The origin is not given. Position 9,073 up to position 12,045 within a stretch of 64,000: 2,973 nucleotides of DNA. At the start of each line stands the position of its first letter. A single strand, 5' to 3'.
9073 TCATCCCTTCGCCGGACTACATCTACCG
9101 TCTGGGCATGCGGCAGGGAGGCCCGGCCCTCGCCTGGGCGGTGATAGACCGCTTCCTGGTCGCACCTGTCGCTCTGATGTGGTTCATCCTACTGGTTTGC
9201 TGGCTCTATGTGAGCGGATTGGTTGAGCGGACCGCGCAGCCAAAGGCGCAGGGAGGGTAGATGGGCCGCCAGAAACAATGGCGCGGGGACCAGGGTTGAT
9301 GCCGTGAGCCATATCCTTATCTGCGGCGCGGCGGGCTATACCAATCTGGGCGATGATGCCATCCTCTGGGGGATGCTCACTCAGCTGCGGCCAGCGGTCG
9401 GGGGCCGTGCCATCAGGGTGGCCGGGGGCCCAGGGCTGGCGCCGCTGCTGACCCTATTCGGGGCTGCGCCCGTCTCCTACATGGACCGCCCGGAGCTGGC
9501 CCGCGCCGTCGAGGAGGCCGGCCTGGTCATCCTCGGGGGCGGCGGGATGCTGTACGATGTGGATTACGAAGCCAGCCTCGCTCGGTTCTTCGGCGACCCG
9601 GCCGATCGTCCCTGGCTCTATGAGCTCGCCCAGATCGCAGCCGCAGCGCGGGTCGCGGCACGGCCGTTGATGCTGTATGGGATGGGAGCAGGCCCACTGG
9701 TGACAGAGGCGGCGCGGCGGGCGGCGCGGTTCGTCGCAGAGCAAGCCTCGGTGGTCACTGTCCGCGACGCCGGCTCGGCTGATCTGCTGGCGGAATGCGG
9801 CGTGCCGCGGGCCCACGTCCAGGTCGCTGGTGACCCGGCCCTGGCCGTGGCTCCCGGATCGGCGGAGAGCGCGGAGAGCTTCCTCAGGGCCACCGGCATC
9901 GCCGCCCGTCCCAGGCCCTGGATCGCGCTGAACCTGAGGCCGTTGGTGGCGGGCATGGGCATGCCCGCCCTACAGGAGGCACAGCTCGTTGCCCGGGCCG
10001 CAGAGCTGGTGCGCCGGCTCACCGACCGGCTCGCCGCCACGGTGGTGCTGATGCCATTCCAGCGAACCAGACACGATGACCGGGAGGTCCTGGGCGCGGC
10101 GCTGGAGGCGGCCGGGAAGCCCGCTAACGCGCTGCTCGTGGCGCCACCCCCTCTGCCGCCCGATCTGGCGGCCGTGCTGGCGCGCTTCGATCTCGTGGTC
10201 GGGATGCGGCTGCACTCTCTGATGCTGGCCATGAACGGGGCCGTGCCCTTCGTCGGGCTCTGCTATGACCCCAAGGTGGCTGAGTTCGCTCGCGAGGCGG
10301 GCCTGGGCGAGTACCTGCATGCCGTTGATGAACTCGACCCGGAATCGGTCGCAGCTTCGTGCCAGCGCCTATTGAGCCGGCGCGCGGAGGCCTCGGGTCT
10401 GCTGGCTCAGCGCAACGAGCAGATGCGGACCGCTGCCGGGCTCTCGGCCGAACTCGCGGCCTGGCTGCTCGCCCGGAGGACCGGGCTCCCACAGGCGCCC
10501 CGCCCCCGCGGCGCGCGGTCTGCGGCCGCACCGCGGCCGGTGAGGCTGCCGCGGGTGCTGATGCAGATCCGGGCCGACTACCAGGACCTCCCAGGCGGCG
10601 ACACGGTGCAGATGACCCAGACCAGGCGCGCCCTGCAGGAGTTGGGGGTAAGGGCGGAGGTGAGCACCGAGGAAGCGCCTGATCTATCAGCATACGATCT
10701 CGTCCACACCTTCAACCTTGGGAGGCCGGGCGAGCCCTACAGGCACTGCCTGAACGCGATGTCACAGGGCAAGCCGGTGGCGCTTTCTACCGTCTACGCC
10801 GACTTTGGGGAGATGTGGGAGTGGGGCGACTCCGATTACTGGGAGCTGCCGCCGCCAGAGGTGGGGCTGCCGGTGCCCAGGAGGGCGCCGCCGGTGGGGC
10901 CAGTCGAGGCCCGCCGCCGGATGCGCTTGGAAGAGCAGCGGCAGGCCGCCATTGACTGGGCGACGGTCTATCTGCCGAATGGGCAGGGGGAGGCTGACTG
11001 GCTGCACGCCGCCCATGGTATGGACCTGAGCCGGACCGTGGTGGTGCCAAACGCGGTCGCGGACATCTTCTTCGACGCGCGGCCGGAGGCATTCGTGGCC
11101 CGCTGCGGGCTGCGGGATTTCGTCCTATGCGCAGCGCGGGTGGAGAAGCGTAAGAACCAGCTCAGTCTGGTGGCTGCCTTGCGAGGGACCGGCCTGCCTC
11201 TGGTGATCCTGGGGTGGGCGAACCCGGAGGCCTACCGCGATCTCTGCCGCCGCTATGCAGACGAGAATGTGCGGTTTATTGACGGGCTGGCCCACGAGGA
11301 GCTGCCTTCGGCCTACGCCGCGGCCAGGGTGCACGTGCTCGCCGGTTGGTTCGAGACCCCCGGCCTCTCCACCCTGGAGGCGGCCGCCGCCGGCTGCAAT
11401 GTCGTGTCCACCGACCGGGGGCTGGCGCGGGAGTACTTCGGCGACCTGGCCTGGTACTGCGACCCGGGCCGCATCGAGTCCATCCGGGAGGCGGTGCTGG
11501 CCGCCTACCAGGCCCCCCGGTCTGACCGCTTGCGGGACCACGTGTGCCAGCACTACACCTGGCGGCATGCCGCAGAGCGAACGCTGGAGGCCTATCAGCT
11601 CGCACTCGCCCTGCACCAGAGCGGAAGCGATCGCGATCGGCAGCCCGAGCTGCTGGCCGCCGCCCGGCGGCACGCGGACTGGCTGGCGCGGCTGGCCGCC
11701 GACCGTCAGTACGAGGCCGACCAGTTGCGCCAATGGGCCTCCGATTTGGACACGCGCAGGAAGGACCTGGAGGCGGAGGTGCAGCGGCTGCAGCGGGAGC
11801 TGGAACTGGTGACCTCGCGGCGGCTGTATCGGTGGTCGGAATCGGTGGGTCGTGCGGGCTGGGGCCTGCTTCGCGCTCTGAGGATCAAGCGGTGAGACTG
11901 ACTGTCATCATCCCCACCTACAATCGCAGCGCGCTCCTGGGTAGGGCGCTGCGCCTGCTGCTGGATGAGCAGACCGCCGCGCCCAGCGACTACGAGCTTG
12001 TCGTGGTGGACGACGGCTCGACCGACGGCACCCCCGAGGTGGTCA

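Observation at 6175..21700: A ~110-aa module resembling the N-terminal half of GT9 heptosyltransferases recurs six times, always followed by a hydrophobic helix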

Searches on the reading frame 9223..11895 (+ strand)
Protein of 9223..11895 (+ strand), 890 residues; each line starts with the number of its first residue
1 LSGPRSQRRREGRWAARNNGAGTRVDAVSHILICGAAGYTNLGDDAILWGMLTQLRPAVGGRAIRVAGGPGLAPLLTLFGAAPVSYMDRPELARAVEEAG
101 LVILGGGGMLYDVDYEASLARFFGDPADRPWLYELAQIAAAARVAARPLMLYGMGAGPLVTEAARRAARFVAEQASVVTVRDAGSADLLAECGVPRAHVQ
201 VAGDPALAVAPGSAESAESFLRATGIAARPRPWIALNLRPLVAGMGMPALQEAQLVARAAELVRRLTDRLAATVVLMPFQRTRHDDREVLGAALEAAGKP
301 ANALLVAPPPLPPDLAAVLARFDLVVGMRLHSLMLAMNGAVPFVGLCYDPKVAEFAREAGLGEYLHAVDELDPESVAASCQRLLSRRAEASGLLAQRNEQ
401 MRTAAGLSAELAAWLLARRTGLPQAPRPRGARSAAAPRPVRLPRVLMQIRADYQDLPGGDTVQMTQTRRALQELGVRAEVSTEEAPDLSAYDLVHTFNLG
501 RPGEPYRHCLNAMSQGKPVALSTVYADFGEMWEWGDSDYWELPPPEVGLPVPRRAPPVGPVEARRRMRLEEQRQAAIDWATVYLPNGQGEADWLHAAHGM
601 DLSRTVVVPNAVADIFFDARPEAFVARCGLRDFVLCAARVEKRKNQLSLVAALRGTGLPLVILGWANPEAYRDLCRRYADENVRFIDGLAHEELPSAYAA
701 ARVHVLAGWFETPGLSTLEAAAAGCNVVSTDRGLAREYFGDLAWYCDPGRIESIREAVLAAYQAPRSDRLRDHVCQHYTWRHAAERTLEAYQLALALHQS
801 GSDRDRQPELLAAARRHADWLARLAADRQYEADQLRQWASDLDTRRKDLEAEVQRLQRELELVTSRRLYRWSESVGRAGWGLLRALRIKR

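Call 3: search_protein_families(library=pfam, proteins=[window:9223-11895:+], max_evalue=1)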
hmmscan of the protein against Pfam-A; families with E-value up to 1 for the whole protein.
window:9223-11895:+ (890 aa): 7 families
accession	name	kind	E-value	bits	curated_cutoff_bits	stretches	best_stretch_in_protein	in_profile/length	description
PF04230.19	PS_pyruv_trans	-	2.1e-29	103.8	25.3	1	41-349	1-279/280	Polysaccharide pyruvyl transferase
PF00534.26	Glycos_transf_1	-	5.4e-15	55.8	26.4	1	632-765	16-159/172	Glycosyl transferases group 1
PF13692.12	Glyco_trans_1_4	-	2e-13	51.3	27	1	634-762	4-140/142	Glycosyl transferases group 1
PF13524.12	Glyco_trans_1_2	-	7.1e-06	26.5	25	1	649-788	5-143/144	Glycosyl transferase-like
PF13439.12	Glyco_transf_4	-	0.0011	19.4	28.5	0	569-612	123-166/170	Glycosyltransferase Family 4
PF12805.13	FUSC-like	-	0.047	13.2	22.1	1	780-868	167-260/284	FUSC-like inner membrane protein yccS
PF25450.1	Rab11-FIP3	-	0.22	12.3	31.9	1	812-863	36-87/125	Rab11-FIP3-like domain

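Call 75: search_protein_families(library=ncbifam, proteins=[window:9223-11895:+], max_evalue=0.00001)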
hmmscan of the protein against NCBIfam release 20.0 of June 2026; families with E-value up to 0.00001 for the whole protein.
window:9223-11895:+ (890 aa): 6 families
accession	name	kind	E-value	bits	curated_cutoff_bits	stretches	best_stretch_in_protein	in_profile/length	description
TIGR03609.1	S_layer_CsaB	equivalog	1e-41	143.2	213.1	1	31-360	2-290/301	polysaccharide pyruvyl transferase CsaB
TIGR04047.1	MSMEG_0565_glyc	hypoth_equivalog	3e-13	49.6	259.85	1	572-792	131-372/373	MSMEG_0565 family glycosyltransferase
NF007452.0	PRK10017.1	equivalog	1.2e-11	44.1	399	1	139-387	141-393/426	colanic acid biosynthesis pyruvyl transferase WcaK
TIGR04006.1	wcaK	equivalog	2.2e-09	36.6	727.1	1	139-371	141-377/426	colanic acid biosynthesis pyruvyl transferase WcaK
NF053787.1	GlcN_PG_synth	equivalog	1.7e-08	33.7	480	1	677-792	237-357/361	N-acetylglucosaminyl phosphatidylglycerol synthase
TIGR03449.1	mycothiol_MshA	equivalog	1.7e-06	27.2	462.5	1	664-733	266-336/406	D-inositol-3-phosphate glycosyltransferase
